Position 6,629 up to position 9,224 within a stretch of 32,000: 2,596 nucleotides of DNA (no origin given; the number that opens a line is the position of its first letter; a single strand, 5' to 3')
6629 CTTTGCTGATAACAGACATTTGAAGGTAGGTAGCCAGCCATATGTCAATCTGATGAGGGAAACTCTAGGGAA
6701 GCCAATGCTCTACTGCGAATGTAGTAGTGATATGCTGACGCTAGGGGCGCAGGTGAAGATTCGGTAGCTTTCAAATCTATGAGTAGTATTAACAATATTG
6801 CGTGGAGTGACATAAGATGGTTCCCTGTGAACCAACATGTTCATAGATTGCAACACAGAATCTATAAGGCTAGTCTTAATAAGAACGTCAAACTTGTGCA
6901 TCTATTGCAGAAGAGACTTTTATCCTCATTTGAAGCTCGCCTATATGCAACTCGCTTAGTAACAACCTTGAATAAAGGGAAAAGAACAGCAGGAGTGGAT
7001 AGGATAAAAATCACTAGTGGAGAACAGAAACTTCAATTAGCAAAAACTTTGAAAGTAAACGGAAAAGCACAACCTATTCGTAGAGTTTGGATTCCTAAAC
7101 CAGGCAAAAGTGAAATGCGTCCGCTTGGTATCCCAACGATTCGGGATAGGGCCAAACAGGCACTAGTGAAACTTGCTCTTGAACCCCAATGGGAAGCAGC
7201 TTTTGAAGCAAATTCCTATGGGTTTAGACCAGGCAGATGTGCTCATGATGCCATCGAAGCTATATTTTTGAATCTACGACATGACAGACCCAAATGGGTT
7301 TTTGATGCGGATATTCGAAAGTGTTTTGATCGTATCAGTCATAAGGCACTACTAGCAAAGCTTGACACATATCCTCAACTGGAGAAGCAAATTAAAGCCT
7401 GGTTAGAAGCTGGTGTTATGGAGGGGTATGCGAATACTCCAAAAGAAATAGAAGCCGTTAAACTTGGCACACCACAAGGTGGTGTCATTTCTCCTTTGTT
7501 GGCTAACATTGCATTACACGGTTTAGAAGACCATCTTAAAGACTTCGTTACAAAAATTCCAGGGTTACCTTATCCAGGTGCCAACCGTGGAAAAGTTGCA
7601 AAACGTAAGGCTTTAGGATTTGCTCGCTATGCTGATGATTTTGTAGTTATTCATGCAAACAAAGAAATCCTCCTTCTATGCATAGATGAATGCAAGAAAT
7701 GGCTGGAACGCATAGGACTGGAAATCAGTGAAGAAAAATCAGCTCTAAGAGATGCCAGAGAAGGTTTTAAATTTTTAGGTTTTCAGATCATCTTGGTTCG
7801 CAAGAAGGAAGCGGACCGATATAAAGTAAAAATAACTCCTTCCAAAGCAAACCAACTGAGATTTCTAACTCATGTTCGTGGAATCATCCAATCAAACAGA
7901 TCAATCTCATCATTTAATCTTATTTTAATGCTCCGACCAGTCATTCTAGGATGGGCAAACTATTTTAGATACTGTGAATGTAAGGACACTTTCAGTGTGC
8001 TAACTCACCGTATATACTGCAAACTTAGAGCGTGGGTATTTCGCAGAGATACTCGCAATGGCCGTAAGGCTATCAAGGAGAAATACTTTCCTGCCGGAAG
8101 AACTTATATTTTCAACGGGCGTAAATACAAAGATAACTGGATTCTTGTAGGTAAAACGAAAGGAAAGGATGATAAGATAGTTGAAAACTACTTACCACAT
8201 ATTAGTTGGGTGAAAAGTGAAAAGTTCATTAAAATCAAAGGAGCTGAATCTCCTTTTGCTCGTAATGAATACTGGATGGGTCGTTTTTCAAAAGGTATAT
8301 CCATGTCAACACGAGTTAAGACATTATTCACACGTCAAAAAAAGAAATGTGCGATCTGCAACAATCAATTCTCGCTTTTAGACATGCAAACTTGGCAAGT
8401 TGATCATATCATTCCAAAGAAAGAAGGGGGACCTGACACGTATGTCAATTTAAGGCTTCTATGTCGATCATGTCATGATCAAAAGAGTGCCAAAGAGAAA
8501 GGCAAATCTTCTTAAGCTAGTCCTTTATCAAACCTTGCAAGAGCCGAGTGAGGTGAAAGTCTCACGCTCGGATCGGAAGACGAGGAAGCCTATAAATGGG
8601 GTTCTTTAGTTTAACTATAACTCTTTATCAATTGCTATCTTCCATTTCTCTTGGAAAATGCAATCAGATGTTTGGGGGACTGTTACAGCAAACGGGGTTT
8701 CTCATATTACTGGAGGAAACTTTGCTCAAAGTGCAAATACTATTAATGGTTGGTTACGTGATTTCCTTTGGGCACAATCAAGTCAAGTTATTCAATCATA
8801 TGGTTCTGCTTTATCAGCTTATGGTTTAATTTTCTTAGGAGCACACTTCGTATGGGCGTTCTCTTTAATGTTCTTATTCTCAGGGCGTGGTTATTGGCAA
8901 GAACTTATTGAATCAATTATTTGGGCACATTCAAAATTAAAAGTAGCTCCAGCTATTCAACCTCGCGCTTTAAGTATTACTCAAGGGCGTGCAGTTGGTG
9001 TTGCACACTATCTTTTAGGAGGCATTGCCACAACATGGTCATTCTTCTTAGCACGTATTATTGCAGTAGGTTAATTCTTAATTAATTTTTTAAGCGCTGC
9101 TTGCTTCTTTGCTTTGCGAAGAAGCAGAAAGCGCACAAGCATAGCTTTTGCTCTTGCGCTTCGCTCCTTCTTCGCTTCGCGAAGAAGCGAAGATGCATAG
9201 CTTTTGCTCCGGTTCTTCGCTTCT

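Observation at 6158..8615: An intact, compositionally foreign mobile group II intron (RT-maturase-HNH) sits inside psaA exon 3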

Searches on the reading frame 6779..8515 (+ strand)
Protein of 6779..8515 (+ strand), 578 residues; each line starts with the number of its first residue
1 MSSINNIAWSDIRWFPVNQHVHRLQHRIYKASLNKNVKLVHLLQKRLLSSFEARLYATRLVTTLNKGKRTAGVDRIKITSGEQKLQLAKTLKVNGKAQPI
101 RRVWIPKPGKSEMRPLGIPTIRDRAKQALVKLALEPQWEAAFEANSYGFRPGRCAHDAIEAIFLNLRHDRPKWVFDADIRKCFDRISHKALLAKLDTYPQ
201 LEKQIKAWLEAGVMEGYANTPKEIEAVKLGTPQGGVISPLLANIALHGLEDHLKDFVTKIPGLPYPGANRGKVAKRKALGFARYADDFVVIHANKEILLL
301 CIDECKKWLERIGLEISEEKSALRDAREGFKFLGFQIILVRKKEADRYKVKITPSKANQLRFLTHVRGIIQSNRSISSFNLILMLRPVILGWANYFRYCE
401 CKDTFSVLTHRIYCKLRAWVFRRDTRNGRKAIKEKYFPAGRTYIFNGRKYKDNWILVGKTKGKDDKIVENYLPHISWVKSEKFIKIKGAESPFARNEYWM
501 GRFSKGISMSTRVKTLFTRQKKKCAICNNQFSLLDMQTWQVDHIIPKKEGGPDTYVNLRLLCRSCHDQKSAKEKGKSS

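Call 5: search_protein_families(library=pfam, proteins=[window:6779-8515:+])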
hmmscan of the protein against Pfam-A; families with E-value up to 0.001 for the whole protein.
window:6779-8515:+ (578 aa): 5 families
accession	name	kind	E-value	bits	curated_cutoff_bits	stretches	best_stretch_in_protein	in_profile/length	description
PF00078.32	RVT_1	-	2.4e-41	142.2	29.6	1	105-337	1-205/205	Reverse transcriptase (RNA-dependent DNA polymerase)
PF13655.11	RVT_N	-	1.8e-25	89.5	28.1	1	9-91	1-83/83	N-terminal domain of reverse transcriptase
PF08388.16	GIIM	-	9.4e-17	61.2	23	1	361-437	3-80/80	Group II intron, maturase-specific domain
PF01844.29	HNH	-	3.9e-14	53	21.4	1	524-571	1-46/47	HNH endonuclease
PF14279.12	HNH_5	-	2.2e-07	31.1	27.5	1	524-572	1-46/56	HNH endonuclease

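Call 7: find_homologous_proteins(query=window:6779-8512:+, max_evalue=1e-20)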
Query window:6779-8512:+ (578 aa): 8000 proteins with E <= 1e-20 among 8000 candidates; the best 120 are listed.
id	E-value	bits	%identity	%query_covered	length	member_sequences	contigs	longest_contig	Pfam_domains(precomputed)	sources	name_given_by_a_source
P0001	0.0e+0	1337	100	100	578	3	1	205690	PF00078.33,PF01844.30,PF13655.12,PF08388.17,PF14279.13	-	-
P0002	0.0e+0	1296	97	100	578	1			PF00078.33,PF01844.30,PF13655.12,PF08388.17,PF14279.13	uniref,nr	uniref:Hypothetical intron-encoded HNH endonuclease n=1 Tax=Pediastrum duplex TaxID=3105 RepID=A0A34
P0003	0.0e+0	1086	87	91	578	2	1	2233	PF00078.33,PF13655.12,PF08388.17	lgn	-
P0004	8.2e-252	855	63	100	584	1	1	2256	PF00078.33,PF01844.30,PF13655.12,PF08388.17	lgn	-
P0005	5.5e-246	836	63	98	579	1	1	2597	PF00078.33,PF01844.30,PF13655.12,PF08388.17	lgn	-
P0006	2.1e-245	834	63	99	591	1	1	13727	PF00078.33,PF01844.30,PF13655.12,PF08388.17,PF14279.13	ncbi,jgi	jgi:RNA-directed DNA polymerase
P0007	1.7e-242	824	63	98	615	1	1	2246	PF00078.33,PF01844.30,PF13655.12,PF08388.17,PF14279.13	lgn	-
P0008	4.4e-242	823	63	98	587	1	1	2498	PF00078.33,PF01844.30,PF13655.12,PF08388.17,PF14279.13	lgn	-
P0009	5.4e-242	823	63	98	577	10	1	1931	PF00078.33,PF01844.30,PF13655.12,PF08388.17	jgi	-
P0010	5.8e-241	819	63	99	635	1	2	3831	PF00078.33,PF01844.30,PF13655.12,PF08388.17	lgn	-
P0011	6.0e-241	819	62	99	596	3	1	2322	PF00078.33,PF01844.30,PF13655.12,PF08388.17,PF14279.13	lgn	-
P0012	6.1e-241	819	63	98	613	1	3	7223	PF00078.33,PF01844.30,PF13655.12,PF08388.17,PF14279.13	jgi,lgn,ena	jgi:RNA-directed DNA polymerase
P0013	3.9e-240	816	62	99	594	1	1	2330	PF00078.33,PF01844.30,PF13655.12,PF08388.17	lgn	-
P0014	4.0e-240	816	62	99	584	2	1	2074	PF00078.33,PF01844.30,PF13655.12,PF08388.17,PF14279.13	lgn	-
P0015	7.9e-240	815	63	98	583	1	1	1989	PF00078.33,PF01844.30,PF13655.12,PF08388.17,PF14279.13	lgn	-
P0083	1.0e-230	785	61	98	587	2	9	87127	PF00078.33,PF01844.30,PF13655.12,PF08388.17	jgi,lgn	jgi:RNA-directed DNA polymerase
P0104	1.0e-228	779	61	98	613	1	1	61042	PF00078.33,PF01844.30,PF13655.12,PF08388.17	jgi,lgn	jgi:group II intron reverse transcriptase/maturase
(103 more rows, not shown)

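Call 10: list_cluster_members(proteins=[P0001, P0002, P0003])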
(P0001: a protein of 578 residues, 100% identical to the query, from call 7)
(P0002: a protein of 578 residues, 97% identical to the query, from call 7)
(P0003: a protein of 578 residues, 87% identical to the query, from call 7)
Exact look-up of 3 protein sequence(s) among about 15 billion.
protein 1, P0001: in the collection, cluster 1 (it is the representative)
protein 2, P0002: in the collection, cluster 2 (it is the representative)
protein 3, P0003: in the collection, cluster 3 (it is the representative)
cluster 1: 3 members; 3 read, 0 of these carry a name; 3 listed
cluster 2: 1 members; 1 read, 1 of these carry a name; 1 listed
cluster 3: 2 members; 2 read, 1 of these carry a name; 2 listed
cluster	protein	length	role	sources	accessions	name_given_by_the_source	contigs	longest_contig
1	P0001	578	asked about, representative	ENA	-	-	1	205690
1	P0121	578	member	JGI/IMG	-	-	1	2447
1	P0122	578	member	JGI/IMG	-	-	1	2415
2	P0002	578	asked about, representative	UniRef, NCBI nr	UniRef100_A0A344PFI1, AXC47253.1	Hypothetical intron-encoded HNH endonuclease n=1 Tax=Pediastrum duplex TaxID=3105 ... | hypothetical intron-encoded HNH endonuclease [Pediastrum duplex]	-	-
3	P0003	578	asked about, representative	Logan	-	-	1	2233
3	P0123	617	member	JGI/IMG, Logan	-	RNA-directed DNA polymerase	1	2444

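Call 11: find_encoding_contigs(protein=P0001, flank=3000, max_places=6)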
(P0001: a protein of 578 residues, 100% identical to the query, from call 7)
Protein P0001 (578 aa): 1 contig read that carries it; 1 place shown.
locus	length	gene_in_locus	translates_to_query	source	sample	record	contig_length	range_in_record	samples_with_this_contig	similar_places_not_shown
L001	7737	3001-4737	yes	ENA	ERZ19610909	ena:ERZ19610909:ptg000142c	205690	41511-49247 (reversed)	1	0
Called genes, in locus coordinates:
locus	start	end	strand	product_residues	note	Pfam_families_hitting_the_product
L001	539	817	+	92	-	-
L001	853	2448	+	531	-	PF00223:PsaA_PsaB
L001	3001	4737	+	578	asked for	PF13655:RVT_N, PF00078:RVT_1, PF08388:GIIM, PF01844:HNH, PF14279:HNH_5 (weak)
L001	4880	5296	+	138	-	PF00223:PsaA_PsaB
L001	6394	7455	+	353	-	PF00124:Photo_RC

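Call 12: find_encoding_contigs(protein=P0003, flank=3000, max_places=6)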
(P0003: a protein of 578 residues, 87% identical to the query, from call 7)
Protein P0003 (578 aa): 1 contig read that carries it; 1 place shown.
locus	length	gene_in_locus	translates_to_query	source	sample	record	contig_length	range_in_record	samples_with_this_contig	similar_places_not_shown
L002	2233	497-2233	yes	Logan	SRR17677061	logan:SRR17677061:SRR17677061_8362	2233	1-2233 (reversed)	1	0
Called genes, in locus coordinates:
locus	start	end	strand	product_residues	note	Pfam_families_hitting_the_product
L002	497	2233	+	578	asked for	PF13655:RVT_N, PF00078:RVT_1, PF08388:GIIM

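Call 28: find_encoding_contigs(protein=P0006, flank=4000, max_places=3)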
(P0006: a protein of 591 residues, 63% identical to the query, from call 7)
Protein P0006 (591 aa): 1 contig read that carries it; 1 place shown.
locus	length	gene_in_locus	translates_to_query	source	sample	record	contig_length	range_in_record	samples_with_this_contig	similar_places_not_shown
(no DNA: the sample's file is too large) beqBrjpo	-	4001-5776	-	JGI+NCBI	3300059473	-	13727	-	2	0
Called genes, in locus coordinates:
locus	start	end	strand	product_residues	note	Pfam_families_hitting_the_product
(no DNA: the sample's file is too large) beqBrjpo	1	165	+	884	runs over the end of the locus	?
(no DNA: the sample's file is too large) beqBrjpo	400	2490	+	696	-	PF00223:PsaA_PsaB, PF00961:LAGLIDADG_1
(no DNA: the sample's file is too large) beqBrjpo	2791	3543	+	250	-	PF00223:PsaA_PsaB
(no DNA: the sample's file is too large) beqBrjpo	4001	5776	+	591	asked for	PF13655:RVT_N, PF00078:RVT_1, PF08388:GIIM, PF01844:HNH, PF14279:HNH_5 (weak)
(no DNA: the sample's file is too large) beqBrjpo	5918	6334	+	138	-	PF00223:PsaA_PsaB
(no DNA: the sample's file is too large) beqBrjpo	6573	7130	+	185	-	PF00177:Ribosomal_S7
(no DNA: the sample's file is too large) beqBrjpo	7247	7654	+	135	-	PF02823:ATP-synt_DE_N, PF00401:ATP-synt_DE (weak)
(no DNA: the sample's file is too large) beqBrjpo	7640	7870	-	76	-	-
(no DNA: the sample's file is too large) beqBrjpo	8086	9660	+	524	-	PF00148:Oxidored_nitro, PF08369:PCP_red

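Call 29: find_encoding_contigs(protein=P0083, flank=4000, max_places=4)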
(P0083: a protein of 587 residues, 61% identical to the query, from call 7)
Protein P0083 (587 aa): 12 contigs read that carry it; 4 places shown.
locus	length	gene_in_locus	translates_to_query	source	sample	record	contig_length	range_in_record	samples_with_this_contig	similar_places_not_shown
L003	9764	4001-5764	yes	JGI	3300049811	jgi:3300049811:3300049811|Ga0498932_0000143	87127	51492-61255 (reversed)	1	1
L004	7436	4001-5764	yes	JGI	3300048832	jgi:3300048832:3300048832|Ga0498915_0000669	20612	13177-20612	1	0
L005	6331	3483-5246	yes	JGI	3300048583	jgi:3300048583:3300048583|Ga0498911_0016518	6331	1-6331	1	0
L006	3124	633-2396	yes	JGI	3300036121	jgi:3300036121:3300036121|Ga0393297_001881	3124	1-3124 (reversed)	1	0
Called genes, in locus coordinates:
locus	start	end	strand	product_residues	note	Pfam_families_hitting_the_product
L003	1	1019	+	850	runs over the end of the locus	PF00078:RVT_1, PF01348:Intron_maturas2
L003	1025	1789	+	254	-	-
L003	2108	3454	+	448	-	PF00223:PsaA_PsaB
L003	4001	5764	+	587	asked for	PF13655:RVT_N, PF00078:RVT_1, PF08388:GIIM, PF01844:HNH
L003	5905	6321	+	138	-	PF00223:PsaA_PsaB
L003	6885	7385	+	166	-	PF00177:Ribosomal_S7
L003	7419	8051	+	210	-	PF02823:ATP-synt_DE_N, PF00401:ATP-synt_DE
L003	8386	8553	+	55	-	-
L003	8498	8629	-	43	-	-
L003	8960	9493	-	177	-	PF00453:Ribosomal_L20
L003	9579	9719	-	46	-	-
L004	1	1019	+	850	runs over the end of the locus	PF00078:RVT_1, PF01348:Intron_maturas2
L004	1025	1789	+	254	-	-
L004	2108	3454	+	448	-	PF00223:PsaA_PsaB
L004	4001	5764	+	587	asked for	PF13655:RVT_N, PF00078:RVT_1, PF08388:GIIM, PF01844:HNH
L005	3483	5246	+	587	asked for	PF13655:RVT_N, PF00078:RVT_1, PF08388:GIIM, PF01844:HNH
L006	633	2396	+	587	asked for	PF13655:RVT_N, PF00078:RVT_1, PF08388:GIIM, PF01844:HNH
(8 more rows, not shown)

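Call 30: find_encoding_contigs(protein=P0104, flank=4000, max_places=3)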
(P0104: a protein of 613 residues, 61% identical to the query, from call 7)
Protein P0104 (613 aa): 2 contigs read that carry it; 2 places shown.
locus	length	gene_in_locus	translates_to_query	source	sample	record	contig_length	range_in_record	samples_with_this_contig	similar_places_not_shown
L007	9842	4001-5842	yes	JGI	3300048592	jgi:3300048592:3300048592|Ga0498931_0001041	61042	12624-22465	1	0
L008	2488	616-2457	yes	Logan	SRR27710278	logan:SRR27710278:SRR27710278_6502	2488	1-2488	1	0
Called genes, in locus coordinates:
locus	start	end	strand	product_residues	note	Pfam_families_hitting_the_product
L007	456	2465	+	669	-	PF00223:PsaA_PsaB, PF00961:LAGLIDADG_1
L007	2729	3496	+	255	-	PF00223:PsaA_PsaB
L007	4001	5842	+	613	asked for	PF13655:RVT_N, PF00078:RVT_1, PF08388:GIIM, PF01844:HNH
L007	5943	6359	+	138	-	PF00223:PsaA_PsaB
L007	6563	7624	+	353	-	PF00124:Photo_RC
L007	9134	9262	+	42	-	PF01788:PsbJ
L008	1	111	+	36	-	?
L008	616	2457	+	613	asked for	PF13655:RVT_N, PF00078:RVT_1, PF08388:GIIM, PF01844:HNH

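Call 34: find_related_loci(query=window:6779-8512:+, collection=metagenome_contigs, flank=3000)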
Query window:6779-8512:+ (578 aa) in metagenome_contigs; peptide patterns used: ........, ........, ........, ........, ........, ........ (x = any residue, [..] = any of these).
63 stretches matched a pattern; 26 encode a relative of the query (tblastn E <= 1e-3); 25 distinct loci.
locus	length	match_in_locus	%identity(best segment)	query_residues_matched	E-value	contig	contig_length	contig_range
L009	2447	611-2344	99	1-578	0e+0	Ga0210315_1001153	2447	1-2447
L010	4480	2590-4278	62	8-573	0e+0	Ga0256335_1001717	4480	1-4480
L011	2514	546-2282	62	1-575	0e+0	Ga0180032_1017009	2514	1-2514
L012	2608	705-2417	61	2-570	0e+0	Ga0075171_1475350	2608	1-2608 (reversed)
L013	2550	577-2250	60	8-573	0e+0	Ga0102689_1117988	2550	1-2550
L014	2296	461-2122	61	5-566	0e+0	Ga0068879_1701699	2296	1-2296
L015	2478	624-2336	59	1-573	0e+0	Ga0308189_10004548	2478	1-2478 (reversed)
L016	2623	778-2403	60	28-573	0e+0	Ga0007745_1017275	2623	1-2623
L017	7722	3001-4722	56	4-576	0e+0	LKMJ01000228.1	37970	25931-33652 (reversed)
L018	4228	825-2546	56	4-576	0e+0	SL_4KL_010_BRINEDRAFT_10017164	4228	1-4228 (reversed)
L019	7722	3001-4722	56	4-576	0e+0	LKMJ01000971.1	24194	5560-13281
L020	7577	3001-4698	55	6-573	0e+0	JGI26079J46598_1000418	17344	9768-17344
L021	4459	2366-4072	51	4-573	0e+0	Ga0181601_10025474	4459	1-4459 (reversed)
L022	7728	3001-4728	52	1-570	0e+0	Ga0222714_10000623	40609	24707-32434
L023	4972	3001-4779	47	7-535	6e-173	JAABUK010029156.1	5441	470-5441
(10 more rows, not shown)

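Call 61: search_solved_structures(query=window:6779-8512:+, max_evalue=0.00001)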
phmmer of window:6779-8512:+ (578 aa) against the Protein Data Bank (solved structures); distinct sequences matched with E-value up to 0.00001: 7.
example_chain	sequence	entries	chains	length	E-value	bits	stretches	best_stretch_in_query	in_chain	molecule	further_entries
6me0_C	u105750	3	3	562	1.7e-80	274.5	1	6-572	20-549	Maturase reverse transcriptase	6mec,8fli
7uim_D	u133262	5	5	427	7.7e-39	136.9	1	60-423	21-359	Group II intron reverse transcriptase/maturase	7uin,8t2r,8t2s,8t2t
6ar1_A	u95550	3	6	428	1.4e-35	126.2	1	96-253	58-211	GsI-IIC RT | Trt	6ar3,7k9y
5g2x_C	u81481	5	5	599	5.8e-35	124.1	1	64-253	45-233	GROUP II INTRON-ENCODED PROTEIN LTRA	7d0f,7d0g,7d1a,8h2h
5hhl_A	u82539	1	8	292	6.5e-33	117.4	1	59-252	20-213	Retron-type reverse transcriptase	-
5hhj_A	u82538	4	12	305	2e-32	115.7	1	62-338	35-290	Retron-type reverse transcriptase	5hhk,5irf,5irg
7kft_D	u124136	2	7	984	4e-13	52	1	92-335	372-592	Cas6-RT-Cas1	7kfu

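Call 62: search_protein_families(library=ncbifam, proteins=[window:6779-8512:+])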
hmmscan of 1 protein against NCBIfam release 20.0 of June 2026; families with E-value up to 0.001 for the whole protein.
window:6779-8512:+ (578 aa): 7 families
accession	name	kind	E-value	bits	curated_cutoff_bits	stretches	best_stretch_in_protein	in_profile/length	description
TIGR04416.1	group_II_RT_mat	equivalog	1.5e-94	317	300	1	57-423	7-352/353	group II intron reverse transcriptase/maturase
NF041747.1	Drt3a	equivalog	3.3e-16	59.6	200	2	157-255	96-188/412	antiviral reverse transcriptase Drt3a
NF040563.1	guided_IscB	equivalog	1.5e-10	40.8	175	1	507-574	177-240/314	RNA-guided endonuclease IscB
NF041746.1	Drt2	equivalog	4.3e-08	32.8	390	1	227-352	220-340/416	antiviral reverse transcriptase Drt2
NF049971.1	CRISPR_Cas9d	exception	4.3e-08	32.3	375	1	512-571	536-595/986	type II CRISPR RNA-guided endonuclease Cas9d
NF038233.2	retron_St85_RT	exception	8e-08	31.9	235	1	102-318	27-207/289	retron St85 family RNA-directed DNA polymerase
NF042941.1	Retron_TIR_antiphage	equivalog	0.00081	18.3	600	0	168-302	88-194/464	TIR domain-containing anti-phage reverse transcriptase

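Call 73: find_encoding_contigs(protein=P0122, flank=3000, max_places=4)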
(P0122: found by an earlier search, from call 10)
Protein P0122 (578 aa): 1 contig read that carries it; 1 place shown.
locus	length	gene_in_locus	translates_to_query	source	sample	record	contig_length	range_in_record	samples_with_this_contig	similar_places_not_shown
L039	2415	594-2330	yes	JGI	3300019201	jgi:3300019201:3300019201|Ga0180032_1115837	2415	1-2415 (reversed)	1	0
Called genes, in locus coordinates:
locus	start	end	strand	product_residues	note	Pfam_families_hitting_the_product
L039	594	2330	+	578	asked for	PF13655:RVT_N, PF00078:RVT_1, PF08388:GIIM, PF01844:HNH, PF14279:HNH_5 (weak)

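Call 74: find_encoding_contigs(protein=P0123, flank=3000, max_places=4)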
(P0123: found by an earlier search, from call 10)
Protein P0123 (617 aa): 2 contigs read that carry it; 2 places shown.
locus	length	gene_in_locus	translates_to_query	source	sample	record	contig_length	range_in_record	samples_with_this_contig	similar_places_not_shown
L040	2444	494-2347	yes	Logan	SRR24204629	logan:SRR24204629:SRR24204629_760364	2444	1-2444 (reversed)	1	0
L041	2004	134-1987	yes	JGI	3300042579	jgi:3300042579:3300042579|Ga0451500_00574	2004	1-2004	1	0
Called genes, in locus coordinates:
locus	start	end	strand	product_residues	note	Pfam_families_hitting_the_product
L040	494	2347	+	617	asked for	PF13655:RVT_N, PF00078:RVT_1, PF08388:GIIM, PF01844:HNH, PF14279:HNH_5 (weak)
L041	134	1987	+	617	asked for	PF13655:RVT_N, PF00078:RVT_1, PF08388:GIIM, PF01844:HNH, PF14279:HNH_5 (weak)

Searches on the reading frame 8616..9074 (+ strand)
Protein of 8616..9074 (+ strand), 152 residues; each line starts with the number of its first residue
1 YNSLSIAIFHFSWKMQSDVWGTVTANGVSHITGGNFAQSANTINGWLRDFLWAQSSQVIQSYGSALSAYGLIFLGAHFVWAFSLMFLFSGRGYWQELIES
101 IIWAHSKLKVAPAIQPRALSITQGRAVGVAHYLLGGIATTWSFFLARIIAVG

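Call 5: search_protein_families(library=pfam, proteins=[window:8616-9074:+])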
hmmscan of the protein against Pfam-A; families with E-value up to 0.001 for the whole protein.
window:8616-9074:+ (152 aa): 1 family
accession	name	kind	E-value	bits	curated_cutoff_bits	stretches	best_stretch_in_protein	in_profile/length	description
PF00223.24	PsaA_PsaB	-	1.8e-65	222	23.3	1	1-146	568-711/711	Photosystem I psaA/psaB protein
